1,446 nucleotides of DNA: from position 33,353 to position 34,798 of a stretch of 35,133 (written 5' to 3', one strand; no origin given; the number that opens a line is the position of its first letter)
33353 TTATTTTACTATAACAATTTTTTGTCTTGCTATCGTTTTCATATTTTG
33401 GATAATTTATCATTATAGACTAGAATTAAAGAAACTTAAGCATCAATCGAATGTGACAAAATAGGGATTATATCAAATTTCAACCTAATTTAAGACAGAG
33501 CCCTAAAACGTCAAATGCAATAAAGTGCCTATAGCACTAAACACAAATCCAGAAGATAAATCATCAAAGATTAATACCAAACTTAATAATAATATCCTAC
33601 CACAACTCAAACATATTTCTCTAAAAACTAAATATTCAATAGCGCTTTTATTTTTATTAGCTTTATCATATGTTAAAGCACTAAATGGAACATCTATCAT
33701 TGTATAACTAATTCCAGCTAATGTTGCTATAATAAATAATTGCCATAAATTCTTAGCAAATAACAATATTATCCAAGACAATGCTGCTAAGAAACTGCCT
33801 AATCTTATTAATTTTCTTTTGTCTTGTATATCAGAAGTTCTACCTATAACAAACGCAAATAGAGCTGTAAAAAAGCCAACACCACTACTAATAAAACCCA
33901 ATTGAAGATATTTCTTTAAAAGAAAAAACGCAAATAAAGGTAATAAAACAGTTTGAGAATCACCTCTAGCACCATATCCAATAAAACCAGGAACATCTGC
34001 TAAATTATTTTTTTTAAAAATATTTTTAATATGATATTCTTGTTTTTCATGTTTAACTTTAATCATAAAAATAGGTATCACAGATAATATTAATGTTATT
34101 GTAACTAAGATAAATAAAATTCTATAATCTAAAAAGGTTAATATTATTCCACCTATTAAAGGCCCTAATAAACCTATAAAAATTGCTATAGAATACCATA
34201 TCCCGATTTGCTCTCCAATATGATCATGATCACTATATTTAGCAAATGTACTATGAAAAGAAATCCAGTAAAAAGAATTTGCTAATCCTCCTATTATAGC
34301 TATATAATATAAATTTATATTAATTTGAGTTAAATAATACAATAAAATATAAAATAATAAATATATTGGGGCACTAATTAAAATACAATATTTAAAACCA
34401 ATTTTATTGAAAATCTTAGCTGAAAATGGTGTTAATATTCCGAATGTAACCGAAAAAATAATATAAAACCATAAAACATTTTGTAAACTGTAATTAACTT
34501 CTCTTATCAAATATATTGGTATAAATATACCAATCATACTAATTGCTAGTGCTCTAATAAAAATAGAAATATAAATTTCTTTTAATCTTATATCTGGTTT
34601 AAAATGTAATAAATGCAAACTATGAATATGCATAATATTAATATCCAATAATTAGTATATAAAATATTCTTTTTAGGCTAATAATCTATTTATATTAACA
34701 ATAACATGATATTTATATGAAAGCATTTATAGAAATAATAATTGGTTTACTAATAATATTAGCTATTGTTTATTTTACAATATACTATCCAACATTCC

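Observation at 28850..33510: A 4.65-kb IS6-type transposable unit with perfect 8-bp target duplication, several times larger than typical IS6 elements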

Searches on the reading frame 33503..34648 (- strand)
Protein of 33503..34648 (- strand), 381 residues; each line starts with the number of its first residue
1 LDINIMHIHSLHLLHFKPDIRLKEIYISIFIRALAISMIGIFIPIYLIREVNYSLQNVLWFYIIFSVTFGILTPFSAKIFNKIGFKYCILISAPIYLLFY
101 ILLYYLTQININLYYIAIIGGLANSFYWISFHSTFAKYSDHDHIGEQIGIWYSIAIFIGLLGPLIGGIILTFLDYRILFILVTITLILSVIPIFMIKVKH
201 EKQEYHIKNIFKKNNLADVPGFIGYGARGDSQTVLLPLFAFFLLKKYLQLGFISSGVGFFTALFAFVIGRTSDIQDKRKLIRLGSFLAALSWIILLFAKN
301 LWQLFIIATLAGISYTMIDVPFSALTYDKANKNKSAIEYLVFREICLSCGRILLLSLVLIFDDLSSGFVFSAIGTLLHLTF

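Call 24: find_encoding_contigs(protein=window:33503-34648:-, flank=8000, max_places=6)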
Protein window:33503-34648:- (381 aa): no gene with exactly this product is on record in the collection.

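Call 98: search_protein_families(library=pfam, proteins=[window:33503-34648:-], max_evalue=0.001)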
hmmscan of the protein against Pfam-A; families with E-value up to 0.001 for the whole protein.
window:33503-34648:- (381 aa): 2 families
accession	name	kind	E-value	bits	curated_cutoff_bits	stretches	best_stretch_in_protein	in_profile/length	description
PF07690.21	MFS_1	-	2.8e-31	109.1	33.4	2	26-201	2-177/347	Major Facilitator Superfamily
PF00083.30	Sugar_tr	-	0.00017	21.1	22.3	0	113-199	13-99/452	Sugar (and other) transporter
